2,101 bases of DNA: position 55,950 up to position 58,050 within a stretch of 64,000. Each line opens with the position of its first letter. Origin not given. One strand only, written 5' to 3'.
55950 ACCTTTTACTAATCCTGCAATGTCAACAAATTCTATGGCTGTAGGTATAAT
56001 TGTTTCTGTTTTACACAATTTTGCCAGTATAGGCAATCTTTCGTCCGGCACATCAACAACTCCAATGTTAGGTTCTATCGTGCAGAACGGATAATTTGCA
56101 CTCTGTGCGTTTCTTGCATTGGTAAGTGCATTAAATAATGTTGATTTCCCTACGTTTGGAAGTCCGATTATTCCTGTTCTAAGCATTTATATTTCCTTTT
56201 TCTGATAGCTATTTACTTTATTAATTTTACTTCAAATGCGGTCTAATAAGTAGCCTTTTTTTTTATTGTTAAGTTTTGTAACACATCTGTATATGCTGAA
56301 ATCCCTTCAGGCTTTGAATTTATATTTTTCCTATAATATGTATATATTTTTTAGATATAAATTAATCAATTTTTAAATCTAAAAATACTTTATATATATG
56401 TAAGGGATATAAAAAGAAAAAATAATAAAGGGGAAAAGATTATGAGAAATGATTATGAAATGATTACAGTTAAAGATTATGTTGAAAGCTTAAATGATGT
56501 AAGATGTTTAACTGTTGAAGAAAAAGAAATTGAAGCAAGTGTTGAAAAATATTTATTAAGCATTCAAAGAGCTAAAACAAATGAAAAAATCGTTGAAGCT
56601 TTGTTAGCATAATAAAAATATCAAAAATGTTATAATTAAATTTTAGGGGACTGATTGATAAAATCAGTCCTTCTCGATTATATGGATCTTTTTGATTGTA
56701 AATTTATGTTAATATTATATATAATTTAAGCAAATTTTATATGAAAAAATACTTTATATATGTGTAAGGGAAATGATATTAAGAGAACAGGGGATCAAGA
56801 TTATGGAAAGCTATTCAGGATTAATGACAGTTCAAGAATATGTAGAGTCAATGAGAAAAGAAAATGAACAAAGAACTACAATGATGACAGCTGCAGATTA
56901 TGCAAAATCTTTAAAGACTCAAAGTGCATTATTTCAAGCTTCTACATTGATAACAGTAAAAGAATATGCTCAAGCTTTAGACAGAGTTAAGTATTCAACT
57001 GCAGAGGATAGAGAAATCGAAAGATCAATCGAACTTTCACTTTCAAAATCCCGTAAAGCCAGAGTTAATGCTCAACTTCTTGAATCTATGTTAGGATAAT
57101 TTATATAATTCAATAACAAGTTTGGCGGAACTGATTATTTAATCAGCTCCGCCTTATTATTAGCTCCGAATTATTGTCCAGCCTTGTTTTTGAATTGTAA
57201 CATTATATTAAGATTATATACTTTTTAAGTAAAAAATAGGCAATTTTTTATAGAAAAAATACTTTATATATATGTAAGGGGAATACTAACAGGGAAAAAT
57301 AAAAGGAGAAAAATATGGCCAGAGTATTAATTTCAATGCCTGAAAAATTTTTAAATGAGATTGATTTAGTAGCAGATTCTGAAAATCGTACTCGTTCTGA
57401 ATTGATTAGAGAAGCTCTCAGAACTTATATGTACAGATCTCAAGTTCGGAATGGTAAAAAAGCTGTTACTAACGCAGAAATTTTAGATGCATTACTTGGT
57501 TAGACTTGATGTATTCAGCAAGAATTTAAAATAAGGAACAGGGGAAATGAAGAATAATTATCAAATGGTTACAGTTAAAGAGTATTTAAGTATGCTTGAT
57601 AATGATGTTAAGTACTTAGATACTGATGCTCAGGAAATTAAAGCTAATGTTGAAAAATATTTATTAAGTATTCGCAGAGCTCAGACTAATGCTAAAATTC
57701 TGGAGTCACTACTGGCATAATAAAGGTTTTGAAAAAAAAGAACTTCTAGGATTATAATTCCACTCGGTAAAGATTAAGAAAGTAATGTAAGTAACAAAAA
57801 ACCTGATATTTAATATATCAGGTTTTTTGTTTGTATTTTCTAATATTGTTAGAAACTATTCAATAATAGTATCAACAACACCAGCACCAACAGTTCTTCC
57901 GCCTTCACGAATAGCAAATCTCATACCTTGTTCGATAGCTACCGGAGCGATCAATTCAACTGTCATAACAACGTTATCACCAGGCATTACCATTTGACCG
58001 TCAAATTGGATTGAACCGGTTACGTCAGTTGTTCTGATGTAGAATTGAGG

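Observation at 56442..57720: Tandem array of four small genes, one a ribbon-helix-helix protein, sharing an identical C-terminal tail; two are missing from the ORF track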

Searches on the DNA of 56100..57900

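Call 70: search_rna_families(source=window, start=56100, end=57900, threshold=evalue, max_evalue=1)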
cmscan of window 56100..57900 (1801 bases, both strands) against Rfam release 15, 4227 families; matches with E-value up to 1: 6.
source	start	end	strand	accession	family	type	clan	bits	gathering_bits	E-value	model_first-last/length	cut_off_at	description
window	57777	57828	+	RF02728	HrrF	Gene; sRNA;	-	29.2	77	0.013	60-115/116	no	Haemophilus regulatory RNA responsive to iron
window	57744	57833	+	RF02449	ncr1015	Gene; sRNA;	-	27.1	60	0.33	1-121/121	no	Bacillus sRNA ncr1015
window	57751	57833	+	RF02495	ohsC_RNA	Gene; antitoxin;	-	26.2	50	0.29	1-77/77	no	Oppression of Hydrophobic ORF by sRNA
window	57794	57851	-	RF00116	C0465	Gene; sRNA;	-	22.3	40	0.41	1-78/78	no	C0465 RNA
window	57781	57835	+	RF00840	mir-374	Gene; miRNA;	-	21.2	54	0.34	1-71/71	no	mir-374 microRNA precursor family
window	57777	57842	+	RF02436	SpF43_sRNA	Gene; sRNA;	-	20.8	70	0.48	1-99/99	no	Streptococcus sRNA SpF43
